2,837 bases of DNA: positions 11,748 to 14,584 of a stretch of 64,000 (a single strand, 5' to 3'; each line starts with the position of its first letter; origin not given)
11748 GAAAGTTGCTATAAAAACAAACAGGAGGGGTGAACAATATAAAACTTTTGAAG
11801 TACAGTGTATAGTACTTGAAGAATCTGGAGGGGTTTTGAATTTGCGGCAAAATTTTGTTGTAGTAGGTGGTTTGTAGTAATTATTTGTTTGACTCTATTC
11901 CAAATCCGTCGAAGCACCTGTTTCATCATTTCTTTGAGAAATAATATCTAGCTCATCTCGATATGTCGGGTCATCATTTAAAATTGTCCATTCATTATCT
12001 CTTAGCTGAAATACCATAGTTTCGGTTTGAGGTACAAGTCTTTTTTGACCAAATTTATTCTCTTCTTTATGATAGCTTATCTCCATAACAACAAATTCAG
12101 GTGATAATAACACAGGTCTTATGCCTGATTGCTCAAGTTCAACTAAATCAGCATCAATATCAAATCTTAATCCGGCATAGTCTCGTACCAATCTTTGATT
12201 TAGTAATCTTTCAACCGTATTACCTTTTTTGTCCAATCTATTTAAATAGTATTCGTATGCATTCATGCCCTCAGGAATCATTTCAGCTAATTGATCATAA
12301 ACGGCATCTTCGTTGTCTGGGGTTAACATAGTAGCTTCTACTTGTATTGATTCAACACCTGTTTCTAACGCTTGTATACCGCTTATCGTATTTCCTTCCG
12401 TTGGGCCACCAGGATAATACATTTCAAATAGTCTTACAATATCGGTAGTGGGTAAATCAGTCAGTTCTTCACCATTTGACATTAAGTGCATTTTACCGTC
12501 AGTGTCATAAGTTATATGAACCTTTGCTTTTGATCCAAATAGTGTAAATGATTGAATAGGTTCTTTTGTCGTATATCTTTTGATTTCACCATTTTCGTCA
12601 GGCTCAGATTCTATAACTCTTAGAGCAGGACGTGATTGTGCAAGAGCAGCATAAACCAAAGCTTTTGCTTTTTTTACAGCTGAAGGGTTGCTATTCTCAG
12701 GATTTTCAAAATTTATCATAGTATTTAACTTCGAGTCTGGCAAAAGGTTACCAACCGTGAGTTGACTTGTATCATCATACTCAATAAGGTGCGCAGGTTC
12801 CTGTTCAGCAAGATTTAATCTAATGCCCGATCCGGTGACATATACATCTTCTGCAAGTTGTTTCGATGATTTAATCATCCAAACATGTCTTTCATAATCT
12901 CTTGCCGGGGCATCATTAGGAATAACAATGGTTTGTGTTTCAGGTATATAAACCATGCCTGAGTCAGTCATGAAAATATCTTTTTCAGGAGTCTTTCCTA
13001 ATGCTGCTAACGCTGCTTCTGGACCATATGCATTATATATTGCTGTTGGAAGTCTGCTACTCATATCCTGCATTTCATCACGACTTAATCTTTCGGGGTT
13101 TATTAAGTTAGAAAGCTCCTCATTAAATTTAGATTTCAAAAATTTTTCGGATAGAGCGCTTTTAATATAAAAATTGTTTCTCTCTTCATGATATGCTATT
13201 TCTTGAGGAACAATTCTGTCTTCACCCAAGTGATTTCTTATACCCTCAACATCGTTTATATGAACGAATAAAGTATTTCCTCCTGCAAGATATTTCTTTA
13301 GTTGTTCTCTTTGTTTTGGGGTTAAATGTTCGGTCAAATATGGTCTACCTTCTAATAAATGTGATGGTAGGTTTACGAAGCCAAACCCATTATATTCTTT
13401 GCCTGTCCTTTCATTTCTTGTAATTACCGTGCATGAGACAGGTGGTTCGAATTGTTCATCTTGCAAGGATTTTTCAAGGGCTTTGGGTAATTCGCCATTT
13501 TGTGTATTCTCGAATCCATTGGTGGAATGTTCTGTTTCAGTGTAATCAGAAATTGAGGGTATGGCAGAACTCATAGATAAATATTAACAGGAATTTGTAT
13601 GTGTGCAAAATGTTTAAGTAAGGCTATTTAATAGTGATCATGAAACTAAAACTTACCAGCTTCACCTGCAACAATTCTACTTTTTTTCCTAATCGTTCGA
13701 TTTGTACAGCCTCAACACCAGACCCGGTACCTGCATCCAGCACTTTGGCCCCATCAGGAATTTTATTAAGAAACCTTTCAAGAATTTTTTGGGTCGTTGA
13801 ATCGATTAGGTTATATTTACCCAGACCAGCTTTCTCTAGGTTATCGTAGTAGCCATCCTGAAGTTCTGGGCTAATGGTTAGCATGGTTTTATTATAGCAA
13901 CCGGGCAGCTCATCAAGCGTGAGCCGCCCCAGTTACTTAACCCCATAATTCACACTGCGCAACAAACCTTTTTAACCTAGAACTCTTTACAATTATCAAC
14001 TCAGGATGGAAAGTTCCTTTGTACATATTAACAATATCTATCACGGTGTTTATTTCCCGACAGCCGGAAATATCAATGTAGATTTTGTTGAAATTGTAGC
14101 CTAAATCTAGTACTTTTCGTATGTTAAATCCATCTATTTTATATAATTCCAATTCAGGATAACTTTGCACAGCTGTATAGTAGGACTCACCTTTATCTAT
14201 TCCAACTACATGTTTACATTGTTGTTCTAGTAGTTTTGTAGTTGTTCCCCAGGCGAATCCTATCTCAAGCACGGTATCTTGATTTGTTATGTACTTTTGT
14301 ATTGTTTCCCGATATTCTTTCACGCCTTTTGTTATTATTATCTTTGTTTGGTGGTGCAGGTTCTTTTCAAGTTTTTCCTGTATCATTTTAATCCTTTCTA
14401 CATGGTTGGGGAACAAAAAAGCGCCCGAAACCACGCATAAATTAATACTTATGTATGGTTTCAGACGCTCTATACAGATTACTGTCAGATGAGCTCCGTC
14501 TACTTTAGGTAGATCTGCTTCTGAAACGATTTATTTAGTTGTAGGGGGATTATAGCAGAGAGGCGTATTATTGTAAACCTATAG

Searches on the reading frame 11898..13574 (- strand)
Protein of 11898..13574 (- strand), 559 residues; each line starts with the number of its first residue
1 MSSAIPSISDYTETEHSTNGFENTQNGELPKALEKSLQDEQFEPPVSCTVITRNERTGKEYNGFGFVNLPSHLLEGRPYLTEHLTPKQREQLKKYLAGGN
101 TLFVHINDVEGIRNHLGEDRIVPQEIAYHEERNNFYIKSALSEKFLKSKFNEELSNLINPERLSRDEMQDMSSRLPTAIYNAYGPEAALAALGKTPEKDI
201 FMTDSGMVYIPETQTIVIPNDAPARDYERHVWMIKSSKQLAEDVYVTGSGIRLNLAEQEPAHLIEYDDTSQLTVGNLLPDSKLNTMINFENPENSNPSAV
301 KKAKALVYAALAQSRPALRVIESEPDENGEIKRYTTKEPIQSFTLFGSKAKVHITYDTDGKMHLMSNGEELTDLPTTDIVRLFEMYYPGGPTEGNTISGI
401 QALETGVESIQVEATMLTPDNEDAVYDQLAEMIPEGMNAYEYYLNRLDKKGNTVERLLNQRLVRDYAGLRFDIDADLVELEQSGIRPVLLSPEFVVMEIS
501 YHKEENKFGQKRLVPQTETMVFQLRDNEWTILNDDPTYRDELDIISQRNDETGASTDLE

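Call 5: search_protein_families(library=pfam, proteins=[window:11898-13574:-], max_evalue=0.01)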
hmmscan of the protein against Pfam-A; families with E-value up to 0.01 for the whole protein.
window:11898-13574:- (559 aa): 0 families

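Call 31: search_protein_families(library=ncbifam, proteins=[window:11898-13574:-], max_evalue=0.01)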
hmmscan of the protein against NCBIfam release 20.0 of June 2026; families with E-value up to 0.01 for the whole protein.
window:11898-13574:- (559 aa): 0 families

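Call 32: search_protein_families(library=phrogs, proteins=[window:11898-13574:-], max_evalue=0.01)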
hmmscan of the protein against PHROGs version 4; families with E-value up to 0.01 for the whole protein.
window:11898-13574:- (559 aa): 0 families

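Call 33: search_protein_families(library=padloc, proteins=[window:11898-13574:-], max_evalue=0.01)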
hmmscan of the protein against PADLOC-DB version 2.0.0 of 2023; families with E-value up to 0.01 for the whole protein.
window:11898-13574:- (559 aa): 0 families

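Call 57: find_related_loci(query=window:11898-13574:-, collection=viral_contigs, flank=6000)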
Query window:11898-13574:- (559 aa) in viral_contigs; peptide patterns used: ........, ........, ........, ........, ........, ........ (x = any residue, [..] = any of these).
8 stretches matched a pattern, but none encodes a relative of the query by tblastn (E <= 1e-3).

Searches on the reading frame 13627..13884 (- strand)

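Call 52: search_protein_families(library=pfam, proteins=[window:13627-13884:-], max_evalue=0.1)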
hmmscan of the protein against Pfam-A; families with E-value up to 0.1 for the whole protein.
window:13627-13884:- (86 aa): 4 families
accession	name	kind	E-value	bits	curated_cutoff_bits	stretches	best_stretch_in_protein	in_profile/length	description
PF13489.12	Methyltransf_23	-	0.0011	19.2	27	1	32-70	10-48/164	Methyltransferase domain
PF06325.19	PrmA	-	0.0014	18.7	22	1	30-68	147-185/296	Ribosomal protein L11 methyltransferase (PrmA)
PF05175.20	MTS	-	0.014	15.5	23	1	25-71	14-58/170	Methyltransferase small domain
PF01135.25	PCMT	-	0.015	15.6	20.3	1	33-67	64-96/210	Protein-L-isoaspartate(D-aspartate) O-methyltransferase (PCMT)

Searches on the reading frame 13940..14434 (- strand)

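Call 52: search_protein_families(library=pfam, proteins=[window:13940-14434:-], max_evalue=0.1)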
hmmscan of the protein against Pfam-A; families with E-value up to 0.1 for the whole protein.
window:13940-14434:- (165 aa): 4 families
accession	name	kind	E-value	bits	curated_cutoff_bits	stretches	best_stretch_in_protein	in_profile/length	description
PF00398.26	RrnaAD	-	0.0022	17.5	24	1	47-102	26-85/263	Ribosomal RNA adenine dimethylase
PF01728.25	FtsJ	-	0.019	15.3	24.1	1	47-133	15-110/181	FtsJ-like methyltransferase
PF01555.25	N6_N4_Mtase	-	0.025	15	26.7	1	33-89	163-219/221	DNA methylase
PF13649.12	Methyltransf_25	-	0.042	15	27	1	55-90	1-38/97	Methyltransferase domain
